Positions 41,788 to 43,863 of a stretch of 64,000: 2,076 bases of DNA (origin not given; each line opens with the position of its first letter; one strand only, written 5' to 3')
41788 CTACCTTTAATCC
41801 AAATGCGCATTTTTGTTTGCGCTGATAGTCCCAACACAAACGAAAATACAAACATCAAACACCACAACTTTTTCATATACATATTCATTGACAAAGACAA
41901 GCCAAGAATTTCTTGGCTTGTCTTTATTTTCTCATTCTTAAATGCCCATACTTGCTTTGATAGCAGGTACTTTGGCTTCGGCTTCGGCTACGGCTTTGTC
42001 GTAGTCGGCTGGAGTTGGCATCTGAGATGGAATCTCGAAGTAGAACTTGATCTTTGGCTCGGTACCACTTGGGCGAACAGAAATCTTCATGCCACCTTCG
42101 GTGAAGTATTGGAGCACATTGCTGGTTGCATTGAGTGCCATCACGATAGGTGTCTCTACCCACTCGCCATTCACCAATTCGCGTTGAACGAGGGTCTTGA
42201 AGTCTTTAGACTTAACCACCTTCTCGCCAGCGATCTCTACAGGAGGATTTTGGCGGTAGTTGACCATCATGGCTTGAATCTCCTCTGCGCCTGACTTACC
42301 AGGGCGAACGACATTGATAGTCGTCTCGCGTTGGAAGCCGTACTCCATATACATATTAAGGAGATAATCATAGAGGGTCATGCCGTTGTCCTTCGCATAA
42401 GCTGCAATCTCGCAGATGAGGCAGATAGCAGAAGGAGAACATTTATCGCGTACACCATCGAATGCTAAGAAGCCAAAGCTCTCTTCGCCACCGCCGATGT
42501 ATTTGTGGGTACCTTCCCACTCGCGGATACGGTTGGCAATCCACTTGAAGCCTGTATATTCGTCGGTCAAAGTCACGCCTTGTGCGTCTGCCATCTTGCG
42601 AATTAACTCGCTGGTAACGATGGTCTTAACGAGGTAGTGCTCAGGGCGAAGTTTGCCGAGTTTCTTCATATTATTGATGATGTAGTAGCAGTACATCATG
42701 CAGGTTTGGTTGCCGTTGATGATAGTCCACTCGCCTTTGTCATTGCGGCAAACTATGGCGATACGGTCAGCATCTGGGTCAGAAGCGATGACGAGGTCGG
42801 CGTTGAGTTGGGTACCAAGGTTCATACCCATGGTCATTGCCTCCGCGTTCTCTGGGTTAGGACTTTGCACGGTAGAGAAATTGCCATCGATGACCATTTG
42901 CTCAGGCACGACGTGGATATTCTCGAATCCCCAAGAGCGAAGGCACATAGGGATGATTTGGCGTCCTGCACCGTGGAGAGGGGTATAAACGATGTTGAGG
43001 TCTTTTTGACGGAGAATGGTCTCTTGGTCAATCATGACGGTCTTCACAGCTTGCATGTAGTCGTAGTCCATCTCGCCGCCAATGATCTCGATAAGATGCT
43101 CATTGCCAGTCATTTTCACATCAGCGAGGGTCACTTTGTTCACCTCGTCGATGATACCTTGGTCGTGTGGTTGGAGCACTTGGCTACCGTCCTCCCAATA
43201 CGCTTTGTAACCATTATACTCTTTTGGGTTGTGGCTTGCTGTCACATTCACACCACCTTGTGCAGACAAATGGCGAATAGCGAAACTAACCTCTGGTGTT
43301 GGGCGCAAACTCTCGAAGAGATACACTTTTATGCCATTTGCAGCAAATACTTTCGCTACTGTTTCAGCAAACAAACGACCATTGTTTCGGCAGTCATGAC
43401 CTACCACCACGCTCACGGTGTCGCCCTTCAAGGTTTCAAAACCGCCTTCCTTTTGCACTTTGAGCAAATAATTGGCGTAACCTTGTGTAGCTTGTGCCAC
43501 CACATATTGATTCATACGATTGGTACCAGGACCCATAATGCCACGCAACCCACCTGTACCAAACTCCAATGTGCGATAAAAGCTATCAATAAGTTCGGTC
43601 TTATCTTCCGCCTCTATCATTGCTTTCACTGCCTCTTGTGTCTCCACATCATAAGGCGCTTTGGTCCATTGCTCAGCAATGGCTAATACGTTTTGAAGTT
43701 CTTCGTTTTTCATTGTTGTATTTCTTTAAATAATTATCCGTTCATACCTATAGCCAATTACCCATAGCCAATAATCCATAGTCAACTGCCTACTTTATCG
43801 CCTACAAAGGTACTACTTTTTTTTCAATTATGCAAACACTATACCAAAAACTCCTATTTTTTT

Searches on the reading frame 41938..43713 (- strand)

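Call 45: search_protein_families(library=ncbifam, proteins=[window:41938-43713:-], max_evalue=1e-10)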
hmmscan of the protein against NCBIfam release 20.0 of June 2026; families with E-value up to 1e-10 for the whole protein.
window:41938-43713:- (591 aa): 7 families
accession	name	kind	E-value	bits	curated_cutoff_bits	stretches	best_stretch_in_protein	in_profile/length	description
TIGR03990.1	Arch_GlmM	equivalog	6.1e-52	177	439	1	51-450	4-361/444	phosphoglucosamine mutase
TIGR01455.1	glmM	equivalog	1.3e-28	99.9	447.55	1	98-453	37-363/442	phosphoglucosamine mutase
NF046027.1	PhglucPhmanMutPgmG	equivalog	7.2e-19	67.8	600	1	99-348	44-272/460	phosphoglucomutase/phosphomannomutase PgmG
TIGR01132.1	pgm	equivalog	2.4e-17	62.5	778.05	1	47-463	38-450/546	phosphoglucomutase (alpha-D-glucose-1,6-bisphosphate-dependent)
NF007088.0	PRK09542.1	equivalog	3.5e-17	62.5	618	1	98-398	45-320/456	phosphomannomutase/phosphoglucomutase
NF005737.0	PRK07564.1-1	equivalog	1.8e-11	43.4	378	0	62-450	16-402/543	alpha-D-glucose phosphate-specific phosphoglucomutase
NF011943.0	PRK15414.1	subfamily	5.3e-11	42.2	801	0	101-334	40-263/456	phosphomannomutase CpsG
